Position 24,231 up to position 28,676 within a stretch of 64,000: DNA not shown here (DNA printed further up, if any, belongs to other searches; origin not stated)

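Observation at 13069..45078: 32-kb unidirectional block mixing host-type replisome genes with mobile-element recombination and anti-restriction genes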

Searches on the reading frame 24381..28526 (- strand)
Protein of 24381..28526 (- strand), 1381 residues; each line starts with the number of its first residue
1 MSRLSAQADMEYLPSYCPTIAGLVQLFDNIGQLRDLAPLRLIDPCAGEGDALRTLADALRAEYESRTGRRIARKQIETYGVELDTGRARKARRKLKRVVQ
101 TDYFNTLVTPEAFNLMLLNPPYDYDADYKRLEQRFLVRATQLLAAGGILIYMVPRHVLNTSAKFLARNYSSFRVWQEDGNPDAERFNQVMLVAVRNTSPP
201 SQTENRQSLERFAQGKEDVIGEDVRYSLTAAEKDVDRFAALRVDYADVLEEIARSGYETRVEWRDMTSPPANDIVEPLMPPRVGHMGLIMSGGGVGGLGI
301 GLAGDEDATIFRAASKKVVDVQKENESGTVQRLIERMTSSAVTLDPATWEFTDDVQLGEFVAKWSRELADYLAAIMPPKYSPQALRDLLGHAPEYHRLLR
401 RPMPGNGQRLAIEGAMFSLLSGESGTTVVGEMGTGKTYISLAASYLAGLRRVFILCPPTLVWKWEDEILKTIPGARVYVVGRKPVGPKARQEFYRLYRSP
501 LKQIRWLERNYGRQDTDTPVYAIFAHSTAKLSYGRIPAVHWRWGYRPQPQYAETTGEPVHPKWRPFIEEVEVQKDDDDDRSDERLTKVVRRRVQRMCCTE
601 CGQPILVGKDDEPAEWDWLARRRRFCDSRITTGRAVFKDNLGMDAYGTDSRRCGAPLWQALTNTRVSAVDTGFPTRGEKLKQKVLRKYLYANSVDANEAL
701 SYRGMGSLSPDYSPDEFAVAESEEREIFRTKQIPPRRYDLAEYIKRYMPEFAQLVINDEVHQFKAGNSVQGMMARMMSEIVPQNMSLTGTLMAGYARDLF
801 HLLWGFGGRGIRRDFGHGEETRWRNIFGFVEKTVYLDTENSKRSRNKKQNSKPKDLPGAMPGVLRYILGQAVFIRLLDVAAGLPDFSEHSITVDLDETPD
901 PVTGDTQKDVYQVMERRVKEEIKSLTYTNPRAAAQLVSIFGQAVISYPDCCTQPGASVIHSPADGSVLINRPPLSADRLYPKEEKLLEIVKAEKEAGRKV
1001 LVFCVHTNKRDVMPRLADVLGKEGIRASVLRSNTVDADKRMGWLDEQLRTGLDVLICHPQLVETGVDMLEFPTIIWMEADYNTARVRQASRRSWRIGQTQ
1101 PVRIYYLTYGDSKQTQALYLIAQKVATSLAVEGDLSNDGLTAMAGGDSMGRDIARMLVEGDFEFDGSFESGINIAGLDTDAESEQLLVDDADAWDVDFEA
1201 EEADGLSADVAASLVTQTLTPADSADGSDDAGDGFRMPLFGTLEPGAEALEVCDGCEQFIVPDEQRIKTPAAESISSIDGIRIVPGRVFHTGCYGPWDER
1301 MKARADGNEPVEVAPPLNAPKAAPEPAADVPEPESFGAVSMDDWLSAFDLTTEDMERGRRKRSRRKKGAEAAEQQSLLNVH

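Call 9: search_protein_families(library=pfam, proteins=[window:24381-28526:-], max_evalue=0.01)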
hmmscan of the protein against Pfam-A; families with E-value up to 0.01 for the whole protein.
window:24381-28526:- (1381 aa): 4 families
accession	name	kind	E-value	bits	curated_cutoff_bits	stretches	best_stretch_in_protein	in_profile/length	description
PF19587.5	DUF6094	-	4.9e-21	75.3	22.8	1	38-214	159-323/344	Uncharacterised methyltransferase family (DUF6094)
PF00271.37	Helicase_C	-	1.7e-06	28.6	23.5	1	982-1097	2-110/110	Helicase conserved C-terminal domain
PF05175.20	MTS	-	5.1e-05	23.4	23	1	88-177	75-162/170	Methyltransferase small domain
PF04851.21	ResIII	-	0.0002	21.8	22.5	0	408-475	8-80/164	Type III restriction enzyme, res subunit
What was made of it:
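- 24381..28526 (-): DUF6094 methyltransferase fused to an SNF2/DEAD helicase, 1381 aa. Pfam hits (call 9).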

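Call 20: find_related_loci(query=window:24381-28526:-, collection=genome_contigs, flank=10000)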
Query window:24381-28526:- (1381 aa) in genome_contigs; peptide patterns used: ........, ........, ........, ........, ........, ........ (x = any residue, [..] = any of these).
31 stretches matched a pattern; 12 encode a relative of the query (tblastn E <= 1e-3); 11 distinct loci.
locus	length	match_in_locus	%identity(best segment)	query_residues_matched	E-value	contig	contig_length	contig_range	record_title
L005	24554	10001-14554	89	1-1381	0e+0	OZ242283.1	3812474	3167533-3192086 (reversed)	MAG: Dehalococcoidia bacterium isolate d63046ed-7a55-4dc1-8bb2-d3050b7f4681 genome assembly, chromosome: 1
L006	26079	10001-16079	90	1-1381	0e+0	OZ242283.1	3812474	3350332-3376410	MAG: Dehalococcoidia bacterium isolate d63046ed-7a55-4dc1-8bb2-d3050b7f4681 genome assembly, chromosome: 1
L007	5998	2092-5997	94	1-1302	0e+0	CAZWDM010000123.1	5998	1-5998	MAG TPA_asm: uncultured Dehalococcoidia bacterium isolate SRP109090_co1_127 genome assembly, contig: NODE_20243_length_5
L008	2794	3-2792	95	369-1298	0e+0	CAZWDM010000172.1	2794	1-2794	MAG TPA_asm: uncultured Dehalococcoidia bacterium isolate SRP109090_co1_127 genome assembly, contig: NODE_54196_length_2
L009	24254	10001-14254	63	1-1381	0e+0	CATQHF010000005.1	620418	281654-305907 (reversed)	MAG: uncultured Dehalococcoidia bacterium isolate d4f5feb4-fdfc-4e97-8847-3d8bbc0da2e6 genome assembly, contig: contig_5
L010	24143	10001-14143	96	1-1381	0e+0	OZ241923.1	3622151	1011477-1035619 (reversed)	MAG: Dehalococcoidia bacterium isolate 97b7e7e8-eacd-433b-a875-92d102a9312a genome assembly, chromosome: 1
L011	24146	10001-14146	90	1-1381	0e+0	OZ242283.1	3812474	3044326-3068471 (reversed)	MAG: Dehalococcoidia bacterium isolate d63046ed-7a55-4dc1-8bb2-d3050b7f4681 genome assembly, chromosome: 1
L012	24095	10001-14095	59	1-1381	0e+0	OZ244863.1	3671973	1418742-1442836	MAG: Dehalococcoidia bacterium isolate 3ac3ff71-9198-4354-86db-d96921461c44 genome assembly, chromosome: 1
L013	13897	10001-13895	94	1-1298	0e+0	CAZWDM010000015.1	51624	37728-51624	MAG TPA_asm: uncultured Dehalococcoidia bacterium isolate SRP109090_co1_127 genome assembly, contig: NODE_793_length_516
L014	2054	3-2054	90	142-825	0e+0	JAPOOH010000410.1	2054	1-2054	MAG: Chloroflexota bacterium isolate APA_bin_2 c_000000544468, whole genome shotgun sequence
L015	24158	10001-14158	63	1-1381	0e+0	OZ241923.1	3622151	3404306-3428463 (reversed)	MAG: Dehalococcoidia bacterium isolate 97b7e7e8-eacd-433b-a875-92d102a9312a genome assembly, chromosome: 1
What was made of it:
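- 24381..28526 (-): 59-96% identical in 11 Dehalococcoidia loci (call 20).
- Copies sit at different loci in closely related hosts (call 20). There are up to three copies per chromosome at different positions (call 20).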

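Call 21: find_related_loci(query=window:24381-28526:-, collection=viral_contigs, flank=10000)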
Query window:24381-28526:- (1381 aa) in viral_contigs; peptide patterns used: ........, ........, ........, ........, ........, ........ (x = any residue, [..] = any of these).
3 stretches matched a pattern, but none encodes a relative of the query by tblastn (E <= 1e-3).

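Call 85: search_dna_similar(query=window:24381-28526:-, collection=plasmids, mode=protein, max_rows=12)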
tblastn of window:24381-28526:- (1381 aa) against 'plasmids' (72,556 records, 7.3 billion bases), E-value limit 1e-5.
Records with a match: 336; places in all: 425; records where one place covers at least 80% of the query: 0.
Best place of each record, by identity: <60% 336.
By first word of the organism name: Bacillus 243; Vibrio 10; Paenibacillus 10; Cytobacillus 7; Clostridium 7; Lactococcus 6; Pseudomonas 4; Alicyclobacillus 4; Stutzerimonas 3; Thermus 3; and 35 more.
By predicted mobility (MOB-suite, as given by PLSDB): non-mobilizable 213; conjugative 117; mobilizable 6.
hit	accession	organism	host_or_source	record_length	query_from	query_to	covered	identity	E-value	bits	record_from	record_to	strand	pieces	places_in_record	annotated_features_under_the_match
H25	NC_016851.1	Aliivibrio fischeri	Euprymna scolopes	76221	40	1159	73%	29.3%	7e-69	331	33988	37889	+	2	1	DEAD/DEAH box helicase | DUF6094 domain-containing protein | hypothetical protein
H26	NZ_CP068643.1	Vibrio parahaemolyticus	Penaeus vannamei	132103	40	1159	73%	29.2%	3e-74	342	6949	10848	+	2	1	SNF2-related protein | DUF6094 domain-containing protein | hypothetical protein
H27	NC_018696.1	Paraburkholderia phenoliruptrix BR3459a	Mimosa flocculosa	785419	37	1158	73%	28.9%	6e-65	330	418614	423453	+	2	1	DEAD/DEAH box helicase family protein | DUF6094 domain-containing protein | hypothetical protein (x2)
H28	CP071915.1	Ralstonia solanacearum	Pogostemon cablin,Single strain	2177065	12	1158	76%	27.7%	8e-71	344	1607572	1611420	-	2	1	DEAD/DEAH box helicase | class I SAM-dependent methyltransferase | hypothetical protein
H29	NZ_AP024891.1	Vibrio pectenicida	-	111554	40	1158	73%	28.9%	2e-71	342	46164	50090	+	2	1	DEAD/DEAH box helicase family protein | DUF6094 domain-containing protein | hypothetical protein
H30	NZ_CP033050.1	Virgibacillus halodenitrificans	cell culture,Red Sea lagoons-Mangrove ...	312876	42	1172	76%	27.3%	2e-49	266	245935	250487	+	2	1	helicase-related protein | DUF6094 domain-containing protein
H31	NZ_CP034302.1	Vibrio parahaemolyticus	Penaeus vannamei,AHPND infected ...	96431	40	1159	71%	29.4%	4e-74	341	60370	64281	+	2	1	SNF2-related protein | DUF6094 domain-containing protein | hypothetical protein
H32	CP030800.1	Vibrio owensii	shrimp,Pure culture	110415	40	1159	71%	29.4%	4e-74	341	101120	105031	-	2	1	helicase | SAM-dependent DNA methyltransferase | hypothetical protein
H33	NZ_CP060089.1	Vibrio parahaemolyticus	Penaeus vannamei,whole ...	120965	40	1159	71%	29.4%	4e-74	341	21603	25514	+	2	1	SNF2-related protein | DUF6094 domain-containing protein | hypothetical protein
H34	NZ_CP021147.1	Vibrio campbellii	Penaeus vannamei,Single cell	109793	40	1159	70%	29.8%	7e-73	338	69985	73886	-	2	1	helicase-related protein | DUF6094 domain-containing protein | hypothetical protein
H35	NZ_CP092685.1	Vibrio campbellii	Hippocampus kuda,Pure isolate,aquarium ...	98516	40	1159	70%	29.7%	3e-72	339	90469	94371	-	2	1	DEAD/DEAH box helicase family protein | DUF6094 domain-containing protein | hypothetical protein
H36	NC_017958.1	Tistrella mobilis KA081020-065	-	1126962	37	1158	70%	29.6%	3e-76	362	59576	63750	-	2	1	record has no annotation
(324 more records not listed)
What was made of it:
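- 24381..28526 (-): About 29% identical to DUF6094-helicase genes on conjugative plasmids (call 85).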
